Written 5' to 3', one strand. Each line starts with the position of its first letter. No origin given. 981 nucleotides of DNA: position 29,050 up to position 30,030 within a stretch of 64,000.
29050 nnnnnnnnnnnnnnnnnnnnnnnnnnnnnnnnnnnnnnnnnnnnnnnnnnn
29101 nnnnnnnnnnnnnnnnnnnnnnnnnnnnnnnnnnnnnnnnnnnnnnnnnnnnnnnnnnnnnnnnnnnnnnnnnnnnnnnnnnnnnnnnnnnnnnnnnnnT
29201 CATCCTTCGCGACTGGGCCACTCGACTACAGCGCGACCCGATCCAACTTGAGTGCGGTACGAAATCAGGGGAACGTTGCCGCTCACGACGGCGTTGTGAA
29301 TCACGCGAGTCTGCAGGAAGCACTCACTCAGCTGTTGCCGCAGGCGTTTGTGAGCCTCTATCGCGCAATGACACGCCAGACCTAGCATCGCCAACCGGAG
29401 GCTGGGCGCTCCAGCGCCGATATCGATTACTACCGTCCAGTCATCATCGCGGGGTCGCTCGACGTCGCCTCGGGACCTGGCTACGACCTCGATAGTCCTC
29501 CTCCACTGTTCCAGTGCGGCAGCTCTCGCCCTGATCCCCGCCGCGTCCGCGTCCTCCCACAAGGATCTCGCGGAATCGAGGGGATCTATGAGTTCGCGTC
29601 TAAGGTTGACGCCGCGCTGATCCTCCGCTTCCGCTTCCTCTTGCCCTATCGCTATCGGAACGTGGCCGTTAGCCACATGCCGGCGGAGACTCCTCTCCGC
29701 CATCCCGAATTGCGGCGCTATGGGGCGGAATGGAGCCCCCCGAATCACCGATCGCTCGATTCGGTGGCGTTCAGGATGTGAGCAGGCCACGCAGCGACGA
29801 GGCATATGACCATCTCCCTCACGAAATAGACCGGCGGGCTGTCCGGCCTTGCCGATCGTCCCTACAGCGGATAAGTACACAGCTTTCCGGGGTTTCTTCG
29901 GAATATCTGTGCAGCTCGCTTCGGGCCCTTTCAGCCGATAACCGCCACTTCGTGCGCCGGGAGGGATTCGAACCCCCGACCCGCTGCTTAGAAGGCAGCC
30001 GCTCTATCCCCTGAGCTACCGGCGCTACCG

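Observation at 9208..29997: tRNA-Arg(TCT)-targeted ~20.7-kb island with perfect 46-bp att repeats but no recombinase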

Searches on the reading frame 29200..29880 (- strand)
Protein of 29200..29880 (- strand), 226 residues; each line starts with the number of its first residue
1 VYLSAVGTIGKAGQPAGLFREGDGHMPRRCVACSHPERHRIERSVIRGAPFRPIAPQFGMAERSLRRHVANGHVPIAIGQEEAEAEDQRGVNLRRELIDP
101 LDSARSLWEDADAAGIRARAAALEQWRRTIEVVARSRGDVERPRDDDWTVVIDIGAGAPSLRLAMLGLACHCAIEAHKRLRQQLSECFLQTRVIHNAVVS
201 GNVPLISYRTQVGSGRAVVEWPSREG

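Call 8: search_protein_families(library=pfam, proteins=[window:29200-29880:-], max_evalue=0.01)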
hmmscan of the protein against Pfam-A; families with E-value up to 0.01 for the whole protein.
window:29200-29880:- (226 aa): 0 families

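Call 18: search_protein_families(library=phrogs, proteins=[window:29200-29880:-], max_evalue=0.1)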
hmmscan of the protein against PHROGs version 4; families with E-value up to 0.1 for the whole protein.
window:29200-29880:- (226 aa): 0 families

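Call 19: find_homologous_proteins(query=window:29200-29805:-, max_evalue=0.001)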
Query window:29200-29805:-: 889 candidates shared short words with the query, none scored E <= 0.001.
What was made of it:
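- Tried and rejected: Word-index homology search with the tRNA-adjacent ORF (call 19).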

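Call 22: search_dna_similar(query=window:29200-29880:-, collection=phages, mode=protein, max_evalue=1)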
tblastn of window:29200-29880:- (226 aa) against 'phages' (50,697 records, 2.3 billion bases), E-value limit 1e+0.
Records with a match: 6; places in all: 6; records where one place covers at least 80% of the query: 0.
Best place of each record, by identity: <60% 6.
By first word of the organism name: Meiothermus 2; Methanoculleus 2; Thermus 1; Caudoviricetes 1.
By host as written in the record: Meiothermus sp. 2; Methanoculleus bourgensis E02.3 2; Thermus thermophilus HB8 1; Methanosarcinales 1.
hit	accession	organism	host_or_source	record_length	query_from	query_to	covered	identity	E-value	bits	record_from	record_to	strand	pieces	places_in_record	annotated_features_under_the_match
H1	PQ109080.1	Thermus phage Riverbug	Thermus thermophilus HB8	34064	26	109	37%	41.7%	9e-6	52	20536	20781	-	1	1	hypothetical protein (x2)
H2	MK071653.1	Meiothermus phage MMP7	Meiothermus sp.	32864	24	106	37%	38.6%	1e-9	64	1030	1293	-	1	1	hypothetical protein (x2)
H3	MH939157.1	Meiothermus phage MMP17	Meiothermus sp.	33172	24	106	37%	38.6%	1e-9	64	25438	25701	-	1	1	hypothetical protein (x3)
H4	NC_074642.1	Methanoculleus virus L4768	Methanoculleus bourgensis E02.3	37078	29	80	23%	34.6%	6e-4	46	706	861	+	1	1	hypothetical protein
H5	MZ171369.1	Methanoculleus virus Blf4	Methanoculleus bourgensis E02.3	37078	29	80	23%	34.6%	6e-4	46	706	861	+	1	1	hypothetical protein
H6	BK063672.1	Caudoviricetes sp. vir515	Methanosarcinales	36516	26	68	19%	39.5%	1e-3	45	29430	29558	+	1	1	hypothetical protein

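Call 23: search_dna_similar(query=window:29200-29880:-, collection=plasmids, mode=protein, max_evalue=1)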
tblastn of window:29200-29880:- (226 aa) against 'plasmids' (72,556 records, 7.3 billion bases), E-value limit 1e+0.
No match.

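Call 24: get_annotated_region(hit=H2, flank=3000)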
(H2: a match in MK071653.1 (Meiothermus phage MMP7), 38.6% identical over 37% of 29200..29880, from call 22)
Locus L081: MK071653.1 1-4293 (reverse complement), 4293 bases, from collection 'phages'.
description: Meiothermus phage MMP7, complete genome.
organism: Meiothermus phage MMP7 (NCBI taxid 2483850)
taxonomy: Viruses; Duplodnaviria; Heunggongvirae; Uroviricota; Caudoviricetes
host: Meiothermus sp.; source: -; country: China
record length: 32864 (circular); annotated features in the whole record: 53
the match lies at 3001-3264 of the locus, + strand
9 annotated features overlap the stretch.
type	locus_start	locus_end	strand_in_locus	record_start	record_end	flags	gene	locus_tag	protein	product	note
CDS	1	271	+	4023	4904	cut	-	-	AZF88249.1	dihydroorotase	No HHBLITS hits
CDS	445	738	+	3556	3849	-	-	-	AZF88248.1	hypothetical protein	No HHBLITS hits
CDS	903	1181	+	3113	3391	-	-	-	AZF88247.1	YdiU family protein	YdiU family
CDS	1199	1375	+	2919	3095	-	-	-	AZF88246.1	molecular chaperone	No HHBLITS hits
CDS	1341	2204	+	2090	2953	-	-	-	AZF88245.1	DNA adenine methylase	No HHBLITS hits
CDS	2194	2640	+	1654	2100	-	-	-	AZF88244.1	DUF559 domain-containing protein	No HHBLITS hits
CDS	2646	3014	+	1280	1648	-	-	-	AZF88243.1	hypothetical protein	No HHBLITS hits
CDS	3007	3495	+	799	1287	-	-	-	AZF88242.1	hypothetical protein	No HHBLITS hits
CDS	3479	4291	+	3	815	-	-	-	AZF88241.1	terminase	No HHBLITS hits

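Call 25: get_annotated_region(hit=H1, flank=3000)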
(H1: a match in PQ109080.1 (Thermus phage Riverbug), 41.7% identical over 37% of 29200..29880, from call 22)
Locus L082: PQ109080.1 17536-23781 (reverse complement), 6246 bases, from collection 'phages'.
description: Thermus phage Riverbug, complete genome.
organism: Thermus phage Riverbug (NCBI taxid 3289880)
taxonomy: Viruses
host: Thermus thermophilus HB8; source: hot spring; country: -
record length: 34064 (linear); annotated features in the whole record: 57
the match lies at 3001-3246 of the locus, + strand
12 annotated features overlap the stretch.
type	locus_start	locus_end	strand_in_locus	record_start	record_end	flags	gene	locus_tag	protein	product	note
CDS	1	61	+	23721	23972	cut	-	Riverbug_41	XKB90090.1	hypothetical protein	-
CDS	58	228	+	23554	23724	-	-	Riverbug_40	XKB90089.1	hypothetical protein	-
CDS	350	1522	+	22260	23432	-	-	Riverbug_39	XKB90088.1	hypothetical protein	-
CDS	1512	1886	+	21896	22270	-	-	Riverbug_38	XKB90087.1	hypothetical protein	-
CDS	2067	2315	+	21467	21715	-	-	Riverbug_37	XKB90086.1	hypothetical protein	-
CDS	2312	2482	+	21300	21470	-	-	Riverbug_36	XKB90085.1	hypothetical protein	-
CDS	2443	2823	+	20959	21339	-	-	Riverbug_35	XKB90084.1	RusA-like Holliday junction resolvase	-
CDS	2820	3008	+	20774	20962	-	-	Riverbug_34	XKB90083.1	hypothetical protein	-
CDS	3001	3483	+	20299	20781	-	-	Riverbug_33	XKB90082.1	hypothetical protein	-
CDS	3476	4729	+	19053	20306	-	-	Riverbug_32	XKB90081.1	TerL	-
CDS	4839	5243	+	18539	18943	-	-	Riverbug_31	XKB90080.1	TerS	-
CDS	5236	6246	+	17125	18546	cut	-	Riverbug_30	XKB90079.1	portal protein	-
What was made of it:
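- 29200..29805 (-): ORF next to the tRNA (201 aa from MPRRC; 226 aa if started at the GTG at 29880). It has an N-terminal CCHH zinc motif plus HTH and a small-terminase-like position in phages. The C-terminal part is atypical and overlaps the convergent ORF 28585-29385. Homologues lie directly upstream of the large terminase in Meiothermus phage MMP7 and Thermus phage Riverbug (calls 22, 24, 25).
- On CIME (cis-mobilizable element): The only backbone trace is a phage-type small-terminase-like gene (calls 22, 24, 25).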

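Call 55: find_related_loci(query=window:29200-29805:-, collection=viral_contigs, flank=10000)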
Query window:29200-29805:- (201 aa) in viral_contigs; peptide patterns used: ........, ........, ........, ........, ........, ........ (x = any residue, [..] = any of these).
8 stretches matched a pattern, but none encodes a relative of the query by tblastn (E <= 1e-3).

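Call 62: predict_structure(protein=window:29200-29805:-)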
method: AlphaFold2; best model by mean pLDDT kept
length: 201 residues; sequences in the alignment: 1
mean_pLDDT: 37.8   pTM: 0.22
mean pLDDT of the five models: 37.8, 36.9, 33.3, 33.3, 32.5
residues with pLDDT >= 90: 0; 70-90: 0; 50-70: 3; < 50: 198
segments of 3 or more residues with pLDDT < 50: 1-35, 37-141, 143-165, 167-201
pLDDT, mean of each block of 10 residues (from residue 1): 29 26 30 44 38 35 39 36 34 40 36 31 37 43 48 43 48 40 40 40 31
secondary structure, 60 per line:
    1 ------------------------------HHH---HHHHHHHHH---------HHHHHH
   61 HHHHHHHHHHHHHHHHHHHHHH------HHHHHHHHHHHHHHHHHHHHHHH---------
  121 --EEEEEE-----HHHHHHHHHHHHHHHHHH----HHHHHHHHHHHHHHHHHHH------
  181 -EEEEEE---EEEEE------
elements in order: H37-45 H55-82 H89-111 E123-128 H134-151 H156-174 E182-187 E191-195

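Call 66: search_protein_representatives(protein=window:29200-29805:-)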
Query: 201 residues. Proteins with E-value up to 0.001 (for the whole library): 1477; up to 1e-10: 25; up to 1e-30: 0. The best 150 are listed.
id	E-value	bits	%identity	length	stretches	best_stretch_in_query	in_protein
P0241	2.7e-13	66.5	35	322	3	3-57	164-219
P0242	6.2e-13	65.3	31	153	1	3-134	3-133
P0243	1.5e-12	64.1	41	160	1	1-128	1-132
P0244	1.7e-12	63.8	36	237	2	4-116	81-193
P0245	3.3e-12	62.9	33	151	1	1-127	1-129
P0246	4.4e-12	62.5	35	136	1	1-110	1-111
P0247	5.3e-12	62.2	34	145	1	3-135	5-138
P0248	5.8e-12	62.1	36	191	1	1-119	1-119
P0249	7.2e-12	61.8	35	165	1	1-119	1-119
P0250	2.6e-11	60.0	35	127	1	1-120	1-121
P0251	3.0e-11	59.8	36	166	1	1-118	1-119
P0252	3.2e-11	59.7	33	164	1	1-160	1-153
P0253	3.8e-11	59.4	35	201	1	1-118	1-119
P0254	3.9e-11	59.4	35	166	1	1-117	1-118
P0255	4.4e-11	59.2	32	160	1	3-116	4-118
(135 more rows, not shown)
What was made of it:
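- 29200..29805 (-): 1477 representative homologues, typically about 160 aa and aligned over residues 1-118 (call 66).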

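Call 68: search_protein_families(library=phrogs, alignment_id=A2, max_evalue=0.001)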
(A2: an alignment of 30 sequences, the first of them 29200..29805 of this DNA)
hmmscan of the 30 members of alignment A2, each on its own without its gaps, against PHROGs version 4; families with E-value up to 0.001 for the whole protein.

A. member 1, window:29200-29805:- (201 aa): 0 families

B. families by the number of members that match (of 30 scanned): 3 families
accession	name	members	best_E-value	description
phrog_664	-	2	3.5e-06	DNA binding protein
phrog_7061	-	1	9e-05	HTH DNA binding protein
phrog_686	-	1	9.4e-05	HTH DNA binding protein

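Call 69: search_protein_families(library=pfam, alignment_id=A2, max_evalue=0.01)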
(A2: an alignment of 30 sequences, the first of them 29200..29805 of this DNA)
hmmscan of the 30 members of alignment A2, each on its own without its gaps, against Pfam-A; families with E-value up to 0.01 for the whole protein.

A. member 1, window:29200-29805:- (201 aa): 0 families

B. families by the number of members that match (of 30 scanned): 16 families
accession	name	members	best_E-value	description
PF13936.12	HTH_38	7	1.3e-06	Helix-turn-helix domain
PF13518.12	HTH_28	3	0.00034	Helix-turn-helix domain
PF13613.12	HTH_Tnp_4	2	0.0015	Helix-turn-helix of DDE superfamily endonuclease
PF04967.18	HTH_10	2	0.0041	HTH DNA binding domain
PF08281.18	Sigma70_r4_2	2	0.0045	Sigma-70, region 4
PF13384.12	HTH_23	1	0.00062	Homeodomain-like domain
PF00667.26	FAD_binding_1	1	0.0014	FAD binding domain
PF16509.11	KORA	1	0.0022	TrfB plasmid transcriptional repressor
PF18024.7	HTH_50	1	0.0025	Helix-turn-helix domain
PF22451.2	NirdL-like_HTH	1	0.0047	Siroheme decarboxylase NirDL-like HTH domain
PF12116.14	SpoIIID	1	0.0051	Stage III sporulation protein D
PF10668.15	Phage_terminase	1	0.0054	Phage terminase small subunit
PF23432.1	DUF7118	1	0.0055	Domain of unknown function (DUF7118)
PF04324.20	Fer2_BFD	1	0.0064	BFD-like [2Fe-2S] binding domain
PF01343.23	Peptidase_S49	1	0.0092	Peptidase family S49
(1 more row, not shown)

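Call 70: search_solved_structures(query=A2, max_evalue=10)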
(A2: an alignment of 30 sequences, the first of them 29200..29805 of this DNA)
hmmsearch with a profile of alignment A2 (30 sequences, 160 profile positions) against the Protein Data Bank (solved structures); distinct sequences matched with E-value up to 10: 31.
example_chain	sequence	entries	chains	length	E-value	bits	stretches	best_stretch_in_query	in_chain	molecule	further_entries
5cwm_A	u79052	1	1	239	1.6e-06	31.8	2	52-115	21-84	Designed helical repeat protein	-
6e9v_Q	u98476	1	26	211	5.3e-05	26.9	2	65-153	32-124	DHF79 filament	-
6e9t_B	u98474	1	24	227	0.00029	24.4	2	66-117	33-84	DHF58 filament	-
6e9y_A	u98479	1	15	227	0.0014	22.3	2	73-112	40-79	DHF38 filament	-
8oyy_A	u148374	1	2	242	0.018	18.6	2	50-139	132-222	De novo designed soluble GPCR-like protein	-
8tm9_A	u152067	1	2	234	0.023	18.3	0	63-146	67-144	D_3_633_8x peptide bound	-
6e9z_B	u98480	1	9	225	0.029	17.9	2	73-116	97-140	DHF119 filament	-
8tlp_A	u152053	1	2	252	0.033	17.8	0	62-145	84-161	D_3_633_8x, no peptide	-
9bk6_A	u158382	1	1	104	0.072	16.7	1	63-153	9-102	B10_CYTX binder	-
7rkc_A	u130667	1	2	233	0.12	16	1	47-96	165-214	D_3_633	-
8xyv_A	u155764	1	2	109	0.29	14.7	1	65-150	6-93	De novo designed protein 0705-5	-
2jvf_A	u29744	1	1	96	0.43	14.1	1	48-126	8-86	de novo protein M7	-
8fbj_A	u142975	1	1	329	0.71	13.4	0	56-120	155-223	KWOCA_60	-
4iwb_A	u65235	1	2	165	0.76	13.4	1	62-155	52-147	FliC, FliS chimera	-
8e0o_A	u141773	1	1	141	1.3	12.6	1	47-114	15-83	hetBGL03-15-18a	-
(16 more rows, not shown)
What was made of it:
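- Tried and rejected: Profile of the CCHH/HTH family against PDB sequences (call 70).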

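Call 88: search_protein_families(library=padloc, proteins=[window:29200-29880:-], max_evalue=0.01)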
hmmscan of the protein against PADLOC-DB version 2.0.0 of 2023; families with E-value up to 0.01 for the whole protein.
window:29200-29880:- (226 aa): 0 families
